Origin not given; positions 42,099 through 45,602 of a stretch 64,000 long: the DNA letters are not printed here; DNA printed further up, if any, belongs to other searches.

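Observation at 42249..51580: Pseudopilin super-cassette: GspF, seven prepilin-type proteins and a 1067-aa GspK-like giant, without secretin or ATPase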

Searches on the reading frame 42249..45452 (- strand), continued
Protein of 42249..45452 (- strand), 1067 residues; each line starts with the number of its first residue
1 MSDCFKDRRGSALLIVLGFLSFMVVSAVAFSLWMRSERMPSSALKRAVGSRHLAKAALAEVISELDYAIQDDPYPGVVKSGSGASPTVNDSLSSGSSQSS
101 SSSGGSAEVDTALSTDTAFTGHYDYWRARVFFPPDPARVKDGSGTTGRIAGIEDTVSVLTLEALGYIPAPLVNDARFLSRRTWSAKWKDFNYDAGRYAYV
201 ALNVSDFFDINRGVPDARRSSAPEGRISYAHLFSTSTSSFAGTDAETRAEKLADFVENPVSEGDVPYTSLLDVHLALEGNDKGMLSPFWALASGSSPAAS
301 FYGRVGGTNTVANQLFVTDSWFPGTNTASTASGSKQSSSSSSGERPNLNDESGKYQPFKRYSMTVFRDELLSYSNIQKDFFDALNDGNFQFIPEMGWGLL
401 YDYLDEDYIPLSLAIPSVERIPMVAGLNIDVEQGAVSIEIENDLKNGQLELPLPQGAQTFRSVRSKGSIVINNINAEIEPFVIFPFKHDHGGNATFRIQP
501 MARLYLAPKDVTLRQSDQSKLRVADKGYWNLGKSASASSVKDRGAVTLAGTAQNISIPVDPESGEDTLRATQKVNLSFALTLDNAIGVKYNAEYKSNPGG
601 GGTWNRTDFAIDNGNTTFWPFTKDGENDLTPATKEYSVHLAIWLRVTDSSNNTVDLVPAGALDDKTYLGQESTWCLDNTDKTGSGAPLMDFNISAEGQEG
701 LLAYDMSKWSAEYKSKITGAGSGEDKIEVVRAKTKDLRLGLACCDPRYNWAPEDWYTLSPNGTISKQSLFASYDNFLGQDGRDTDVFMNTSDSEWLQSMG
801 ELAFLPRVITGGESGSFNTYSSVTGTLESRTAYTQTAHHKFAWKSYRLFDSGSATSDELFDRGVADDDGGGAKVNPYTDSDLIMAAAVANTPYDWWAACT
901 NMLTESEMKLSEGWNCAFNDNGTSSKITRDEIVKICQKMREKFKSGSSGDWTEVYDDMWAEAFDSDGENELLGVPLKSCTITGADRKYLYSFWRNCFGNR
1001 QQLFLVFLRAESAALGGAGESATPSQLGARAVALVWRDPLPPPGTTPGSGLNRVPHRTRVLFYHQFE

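Call 54: find_related_loci(query=A1, collection=metagenome_contigs, flank=10000)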
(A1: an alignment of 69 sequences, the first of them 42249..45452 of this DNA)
Query A1 (1067 aa) in metagenome_contigs; peptide patterns used: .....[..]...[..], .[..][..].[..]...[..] (x = any residue, [..] = any of these).
428 stretches matched a pattern; 373 encode a relative of the query (tblastn E <= 1e-3); the best 80 are kept; 80 distinct loci.
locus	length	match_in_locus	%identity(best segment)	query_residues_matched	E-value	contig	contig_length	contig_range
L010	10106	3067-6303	36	6-1067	5e-162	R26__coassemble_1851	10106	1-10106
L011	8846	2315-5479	35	6-1067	3e-156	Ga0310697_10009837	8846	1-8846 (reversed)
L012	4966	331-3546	34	7-1067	8e-158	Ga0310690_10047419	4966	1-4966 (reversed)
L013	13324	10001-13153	34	8-1067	1e-153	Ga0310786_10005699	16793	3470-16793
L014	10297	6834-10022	34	8-1067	8e-152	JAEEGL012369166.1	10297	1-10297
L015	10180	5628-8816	35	8-1067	2e-151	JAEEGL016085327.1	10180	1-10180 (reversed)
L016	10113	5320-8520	34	6-1067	3e-151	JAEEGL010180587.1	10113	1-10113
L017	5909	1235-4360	34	12-1067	3e-152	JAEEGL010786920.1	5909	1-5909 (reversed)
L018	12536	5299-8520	35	5-1067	3e-148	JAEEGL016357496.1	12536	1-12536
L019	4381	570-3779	34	7-1067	9e-149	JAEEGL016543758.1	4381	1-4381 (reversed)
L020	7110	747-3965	34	7-1067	5e-142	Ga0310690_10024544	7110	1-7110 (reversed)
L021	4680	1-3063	33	34-1067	3e-142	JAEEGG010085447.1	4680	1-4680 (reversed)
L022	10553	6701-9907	33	8-1067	4e-138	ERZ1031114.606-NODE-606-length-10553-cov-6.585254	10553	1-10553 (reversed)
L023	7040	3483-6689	33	8-1067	2e-138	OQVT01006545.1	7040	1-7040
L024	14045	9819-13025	34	8-1067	3e-138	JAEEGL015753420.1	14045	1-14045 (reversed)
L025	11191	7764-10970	33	8-1067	2e-138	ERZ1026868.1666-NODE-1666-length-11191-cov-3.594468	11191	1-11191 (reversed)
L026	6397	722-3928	34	8-1067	3e-138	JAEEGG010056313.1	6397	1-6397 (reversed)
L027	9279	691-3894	33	5-1067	1e-137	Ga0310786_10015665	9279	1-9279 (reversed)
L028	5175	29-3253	32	8-1067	3e-138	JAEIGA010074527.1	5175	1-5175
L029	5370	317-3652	33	7-1067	1e-137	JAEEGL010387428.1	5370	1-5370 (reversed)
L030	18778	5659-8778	32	8-1067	9e-136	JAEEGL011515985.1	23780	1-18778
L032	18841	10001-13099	32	8-1067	2e-134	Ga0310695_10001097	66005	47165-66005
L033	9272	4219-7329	32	8-1067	3e-134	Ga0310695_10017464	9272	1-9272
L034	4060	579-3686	32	6-1067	1e-137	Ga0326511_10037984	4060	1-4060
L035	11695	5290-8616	32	1-1067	6e-134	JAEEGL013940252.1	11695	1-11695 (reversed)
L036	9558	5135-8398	32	6-1067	1e-133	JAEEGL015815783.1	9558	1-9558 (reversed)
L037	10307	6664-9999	32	8-1067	2e-133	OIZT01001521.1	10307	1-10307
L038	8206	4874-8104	31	5-1067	2e-132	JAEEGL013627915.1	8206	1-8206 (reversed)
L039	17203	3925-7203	32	8-1067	1e-131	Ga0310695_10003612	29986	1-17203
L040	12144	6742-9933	32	6-1067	9e-132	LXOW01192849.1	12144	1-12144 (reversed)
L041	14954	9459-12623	32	8-1067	2e-131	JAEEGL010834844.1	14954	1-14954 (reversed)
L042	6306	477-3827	31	6-1067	5e-132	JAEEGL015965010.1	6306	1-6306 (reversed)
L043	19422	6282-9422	32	6-1067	1e-130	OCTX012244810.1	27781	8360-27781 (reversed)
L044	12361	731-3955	31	4-1067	1e-130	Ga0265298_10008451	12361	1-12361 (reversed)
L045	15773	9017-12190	31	5-1067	1e-130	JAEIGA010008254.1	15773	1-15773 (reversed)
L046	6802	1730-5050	32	6-1067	9e-131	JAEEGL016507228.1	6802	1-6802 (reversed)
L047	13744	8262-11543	31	6-1067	1e-129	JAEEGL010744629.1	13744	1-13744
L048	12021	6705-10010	31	6-1067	7e-130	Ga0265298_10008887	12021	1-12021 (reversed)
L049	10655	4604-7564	33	5-1067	1e-129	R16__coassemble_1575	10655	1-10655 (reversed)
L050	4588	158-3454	32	8-1067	2e-131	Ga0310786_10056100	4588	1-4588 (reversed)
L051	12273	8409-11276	33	8-1067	1e-128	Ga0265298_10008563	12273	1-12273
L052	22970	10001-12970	33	6-1067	8e-129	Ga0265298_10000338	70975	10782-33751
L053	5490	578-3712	32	7-1067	1e-127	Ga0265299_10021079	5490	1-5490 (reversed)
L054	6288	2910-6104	31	1-1067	6e-127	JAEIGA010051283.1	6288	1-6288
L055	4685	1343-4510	31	5-1067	1e-128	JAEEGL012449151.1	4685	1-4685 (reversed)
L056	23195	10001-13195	33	5-1067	2e-125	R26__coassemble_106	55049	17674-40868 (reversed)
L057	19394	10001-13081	31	8-1067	6e-125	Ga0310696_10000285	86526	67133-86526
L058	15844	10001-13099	32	8-1067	1e-124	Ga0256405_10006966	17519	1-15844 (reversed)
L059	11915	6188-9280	32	8-1067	2e-123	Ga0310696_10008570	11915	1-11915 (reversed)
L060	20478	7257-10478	32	8-1067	4e-123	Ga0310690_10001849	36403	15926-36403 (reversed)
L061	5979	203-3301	32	8-1067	6e-123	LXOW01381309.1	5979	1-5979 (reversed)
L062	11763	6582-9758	30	8-1067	2e-122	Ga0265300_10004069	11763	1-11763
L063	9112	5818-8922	31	5-1067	2e-121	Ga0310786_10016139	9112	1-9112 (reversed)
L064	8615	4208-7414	31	6-1067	2e-121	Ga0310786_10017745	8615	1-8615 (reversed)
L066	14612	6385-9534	32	8-1067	2e-120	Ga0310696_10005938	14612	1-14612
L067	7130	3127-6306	31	8-1067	7e-120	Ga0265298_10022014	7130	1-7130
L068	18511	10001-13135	29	8-1067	7e-119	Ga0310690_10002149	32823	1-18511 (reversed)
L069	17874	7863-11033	31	8-1067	6e-116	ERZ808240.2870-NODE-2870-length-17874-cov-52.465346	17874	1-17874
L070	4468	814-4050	30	8-1067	9e-117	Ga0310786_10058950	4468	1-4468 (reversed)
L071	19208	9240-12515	32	8-1067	3e-136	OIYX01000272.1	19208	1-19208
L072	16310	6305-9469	30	8-1067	6e-114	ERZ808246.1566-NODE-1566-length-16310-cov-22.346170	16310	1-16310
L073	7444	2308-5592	29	8-1067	2e-113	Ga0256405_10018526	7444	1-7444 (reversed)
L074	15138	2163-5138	32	8-1067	4e-113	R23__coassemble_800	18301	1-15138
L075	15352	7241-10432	30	6-1067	2e-112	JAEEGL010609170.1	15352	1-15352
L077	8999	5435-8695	29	8-1067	8e-112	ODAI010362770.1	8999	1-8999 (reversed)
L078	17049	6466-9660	30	8-1067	3e-111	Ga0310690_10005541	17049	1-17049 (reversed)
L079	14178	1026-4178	31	8-1067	1e-110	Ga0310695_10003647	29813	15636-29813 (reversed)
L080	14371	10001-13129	31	8-1067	6e-111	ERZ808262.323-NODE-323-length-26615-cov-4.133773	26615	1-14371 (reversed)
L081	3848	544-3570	32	3-1067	3e-112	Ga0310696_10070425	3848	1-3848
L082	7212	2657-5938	29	6-1067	2e-109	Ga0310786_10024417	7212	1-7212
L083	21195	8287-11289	31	3-1067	2e-109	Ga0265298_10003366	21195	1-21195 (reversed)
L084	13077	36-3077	30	8-1067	4e-109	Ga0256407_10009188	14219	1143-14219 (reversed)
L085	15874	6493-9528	30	8-1067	5e-107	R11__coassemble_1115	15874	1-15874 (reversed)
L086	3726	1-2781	33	161-1067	5e-109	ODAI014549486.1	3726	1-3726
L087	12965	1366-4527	30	8-1067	3e-106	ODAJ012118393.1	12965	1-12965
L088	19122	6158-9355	30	8-1067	4e-106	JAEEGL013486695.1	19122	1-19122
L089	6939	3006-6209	30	9-1067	3e-105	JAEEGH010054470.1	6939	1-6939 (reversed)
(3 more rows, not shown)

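Call 65: search_protein_families(library=pfam, alignment_id=A5, max_evalue=0.00001)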
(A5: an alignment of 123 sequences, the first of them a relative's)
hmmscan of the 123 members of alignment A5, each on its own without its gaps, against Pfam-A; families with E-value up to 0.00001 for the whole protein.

A. member 1, L083:1294-2286:- (330 aa): 1 family
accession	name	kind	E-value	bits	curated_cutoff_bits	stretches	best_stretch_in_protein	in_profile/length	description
PF01676.23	Metalloenzyme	-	2.2e-21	76.9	24.3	1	46-326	1-247/252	Metalloenzyme superfamily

B. families by the number of members that match (of 123 scanned): 91 families (the first 25 are shown)
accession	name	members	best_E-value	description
PF07963.17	N_methyl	21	3.2e-08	Prokaryotic N-terminal methylation motif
PF05681.19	Fumerase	7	7.2e-69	Fumarate hydratase (Fumerase)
PF00072.30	Response_reg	5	1.8e-26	Response regulator receiver domain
PF00196.25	GerE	5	1.1e-16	Bacterial regulatory proteins, luxR family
PF01926.29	MMR_HSR1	3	5.7e-22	50S ribosome-binding GTPase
PF07719.23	TPR_2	3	5.2e-13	Tetratricopeptide repeat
PF02518.31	HATPase_c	3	3.1e-11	Histidine kinase-, DNA gyrase B-, and HSP90-like ATPase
PF13428.12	TPR_14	3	1.6e-09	Tetratricopeptide repeat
PF13581.12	HATPase_c_2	3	1.4e-07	Histidine kinase-like ATPase domain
PF16363.11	GDP_Man_Dehyd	2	2.3e-143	GDP-mannose 4,6 dehydratase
PF04321.23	RmlD_sub_bind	2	3.6e-84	RmlD substrate binding domain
PF01266.30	DAO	2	3.3e-74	FAD dependent oxidoreductase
PF00483.29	NTP_transferase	2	9.5e-71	Nucleotidyl transferase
PF01370.27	Epimerase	2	7.6e-70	NAD dependent epimerase/dehydratase family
PF07992.20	Pyr_redox_2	2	1.7e-39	Pyridine nucleotide-disulphide oxidoreductase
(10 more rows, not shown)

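Call 66: fold_search(model_id=the predicted structure, library=pdb)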
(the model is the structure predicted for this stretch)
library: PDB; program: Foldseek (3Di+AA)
matches with E <= 10: 408; with E <= 0.001: 0
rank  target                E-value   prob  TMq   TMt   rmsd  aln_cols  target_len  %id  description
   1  8ee8_B                6.9e-02  0.01  0.03  0.06  28.3       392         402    9  Crystal structure of a NHP anti-ZIKV neutralizing antibody rhMZ100-C in complex with ZIKV E glycoprotein (released 2023-08-30)
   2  6z9c                  8.0e-02  0.25  0.05  0.15  26.9       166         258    8  Structure of human POLDIP2, a multifaceted adaptor protein in metabolism and genome stability (released 2020-06-17)
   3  4oje_H                8.5e-02  0.02  0.03  0.06  30.7       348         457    8  Crystal structure of a C-terminally truncated trimeric ectodomain of the C. elegans fusion protein EFF-1 (released 2014-05-14)
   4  6zlx                  1.1e-01  0.21  0.05  0.16  26.6       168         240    8  The structure of the ClpX-associated factor PDIP38 (released 2021-07-14)
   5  7ybi_B                1.2e-01  0.02  0.04  0.04  25.1       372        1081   10  SARS-CoV-2 Mu variant spike (open state) (released 2023-07-12)
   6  1uun_A                1.4e-01  0.03  0.04  0.15  30.2       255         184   12  Main porin from Mycobacterium smegmatis (MspA) (released 2004-02-26)
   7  8z4x_A                1.5e-01  0.03  0.05  0.05  27.4       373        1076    9  Cryo-EM structure of SARS-CoV-2 D614G S with two ACE2 receptors binding (RB2) in prefusion conformation (released 2025-02-05)
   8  4ojd_H                1.8e-01  0.02  0.04  0.07  29.4       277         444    7  Crystal structure of a C-terminally truncated trimeric ectodomain of the C. elegans fusion protein EFF-1 G260A/D321E/D (released 2014-05-14)
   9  1tza_A                2.2e-01  0.12  0.04  0.24  25.3       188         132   10  X-ray structure of Northeast Structural Genomics Consortium target SoR45 (released 2004-07-27)
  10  1xq4_B                2.3e-01  0.06  0.04  0.17  25.8       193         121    6  Crystal Structure of the Putative ApaA Protein from Bordetella pertussis, Northeast Structural Genomics Target BeR40 (released 2004-11-09)
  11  9gxe_A                2.3e-01  0.02  0.06  0.06  26.7       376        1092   11  Structure of the SARS-CoV spike glycoprotein in complex with a homotrimeric Bicycle molecule (released 2025-03-26)
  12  7xtz_A                2.4e-01  0.02  0.05  0.05  24.7       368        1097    9  Structure of SARS-CoV-2 Spike Protein with Engineered x3 Disulfide (x3(D427C, V987C) and single Arg S1/S2 cleavage sit (released 2022-07-20)
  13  7s6k_A                2.7e-01  0.02  0.05  0.05  27.2       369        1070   10  J08 fragment antigen binding in complex with SARS-CoV-2-6P-Mut2 S protein (conformation 2) (released 2022-05-11)
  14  2pel_A                2.7e-01  0.01  0.04  0.08  25.8       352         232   10  PEANUT LECTIN (released 1996-12-07)
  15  7f1x_C                2.8e-01  0.04  0.06  0.14  24.1       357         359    7  X-ray crystal structure of visual arrestin complexed with inositol 1,4,5-triphosphate (released 2021-10-27)
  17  9gxg_A                3.0e-01  0.02  0.05  0.05  27.2       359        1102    9  Structure of the SARS-CoV spike glycoprotein in complex with a biparatopic Bicycle molecule (released 2025-03-26)
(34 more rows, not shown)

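Call 83: search_protein_families(library=pfam, proteins=[L004:58-1395:+, L004:1251-2132:+, L004:2014-3810:+], max_evalue=0.01)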
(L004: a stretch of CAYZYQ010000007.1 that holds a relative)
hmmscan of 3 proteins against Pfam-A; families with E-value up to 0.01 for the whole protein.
L004:58-1395:+ (445 aa): 1 family
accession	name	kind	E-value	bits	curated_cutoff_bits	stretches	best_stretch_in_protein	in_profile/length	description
PF00263.26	Secretin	-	1e-35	123.2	27.5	1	198-415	2-169/169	Bacterial type II and III secretion system protein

L004:1251-2132:+ (293 aa): 1 family
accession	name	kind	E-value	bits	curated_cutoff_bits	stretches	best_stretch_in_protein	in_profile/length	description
PF01121.26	CoaE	-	1.4e-43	149.1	27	1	54-234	3-177/180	Dephospho-CoA kinase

L004:2014-3810:+ (598 aa): 2 families
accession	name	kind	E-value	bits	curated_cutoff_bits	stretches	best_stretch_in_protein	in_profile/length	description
PF07497.18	Rho_RNA_bind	-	6.3e-27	93.6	27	1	232-304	2-72/73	Rho termination factor, RNA-binding domain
PF00006.31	ATP-synt_ab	-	2e-26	93.4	29.5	1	336-540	2-211/213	ATP synthase alpha/beta family, nucleotide-binding domain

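Call 84: find_homologous_proteins(query=L004:58-1395:+, max_evalue=1e-10)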
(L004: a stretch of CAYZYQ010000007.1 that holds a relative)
Query L004:58-1395:+ (445 aa): 389 proteins with E <= 1e-10 among 8000 candidates; the best 120 are listed.
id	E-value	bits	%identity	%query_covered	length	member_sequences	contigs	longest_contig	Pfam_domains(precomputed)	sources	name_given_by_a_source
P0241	1.3e-208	711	75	99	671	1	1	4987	PF00263.27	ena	-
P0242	8.5e-208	708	75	99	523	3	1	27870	PF00263.27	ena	-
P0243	8.3e-202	688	74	99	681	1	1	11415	PF00263.27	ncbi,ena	-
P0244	3.5e-194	663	73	94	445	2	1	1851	PF00263.27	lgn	-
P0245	9.7e-194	662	68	99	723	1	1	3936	PF00263.27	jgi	jgi:type II secretory pathway component GspD/PulD (secretin)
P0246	1.3e-193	661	67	99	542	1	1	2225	PF00263.27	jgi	jgi:type II secretory pathway component GspD/PulD (secretin)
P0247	9.2e-181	619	70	94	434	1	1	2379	PF00263.27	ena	-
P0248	4.7e-180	617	67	99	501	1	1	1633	PF00263.27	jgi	jgi:general secretion pathway protein D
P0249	5.5e-179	613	64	99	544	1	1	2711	PF00263.27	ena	-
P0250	9.2e-178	609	68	95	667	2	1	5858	PF00263.27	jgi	jgi:general secretion pathway protein D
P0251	2.3e-177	608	66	99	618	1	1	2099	PF00263.27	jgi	jgi:general secretion pathway protein D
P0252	6.0e-177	606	67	92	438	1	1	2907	PF00263.27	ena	-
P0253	5.5e-176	603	65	99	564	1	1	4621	PF00263.27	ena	-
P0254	7.2e-176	603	89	69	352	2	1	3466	PF00263.27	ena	-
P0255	5.3e-165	567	63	95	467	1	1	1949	PF00263.27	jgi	jgi:type II secretory pathway component GspD/PulD (secretin)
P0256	7.2e-163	560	79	72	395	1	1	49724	PF00263.27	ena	-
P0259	6.9e-144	498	86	59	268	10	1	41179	PF00263.27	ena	-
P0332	2.0e-99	351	52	68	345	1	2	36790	PF00263.27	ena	-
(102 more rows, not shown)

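Call 85: find_encoding_contigs(protein=P0256, flank=10000, max_places=1)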
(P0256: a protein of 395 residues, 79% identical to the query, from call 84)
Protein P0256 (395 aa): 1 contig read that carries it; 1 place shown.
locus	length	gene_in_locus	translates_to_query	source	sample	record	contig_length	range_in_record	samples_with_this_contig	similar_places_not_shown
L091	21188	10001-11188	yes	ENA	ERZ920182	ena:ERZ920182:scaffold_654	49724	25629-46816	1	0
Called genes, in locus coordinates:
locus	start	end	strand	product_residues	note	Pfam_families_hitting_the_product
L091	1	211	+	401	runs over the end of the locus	PF00871:Acetate_kinase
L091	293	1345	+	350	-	PF01515:PTA_PTB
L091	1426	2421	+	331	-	PF13580:SIS_2 (faint), PF01380:SIS, PF00571:CBS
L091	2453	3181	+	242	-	PF28178:Amuc_1102 (weak)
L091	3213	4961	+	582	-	PF11104:PilM_2, PF06723:MreB_Mbl (faint), PF14450:FtsA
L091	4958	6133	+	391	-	PF28028:Amuc_1100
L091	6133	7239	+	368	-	PF18884:TSP3_bac (faint)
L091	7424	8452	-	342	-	-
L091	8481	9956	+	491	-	-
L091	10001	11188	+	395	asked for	PF00263:Secretin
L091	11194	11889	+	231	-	PF01121:CoaE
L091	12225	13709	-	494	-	-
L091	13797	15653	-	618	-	PF07719:TPR_2 (faint), PF14559:TPR_19 (weak)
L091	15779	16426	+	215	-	PF01618:MotA_ExbB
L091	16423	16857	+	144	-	PF02472:ExbD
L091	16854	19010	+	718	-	PF14522:Cytochrome_C7 (faint), PF14537:Cytochrom_c3_2 (faint)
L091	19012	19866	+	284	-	PF17930:LpxI_N, PF06230:LpxI_C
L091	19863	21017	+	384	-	PF02684:LpxB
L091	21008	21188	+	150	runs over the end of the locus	PF02130:YbeY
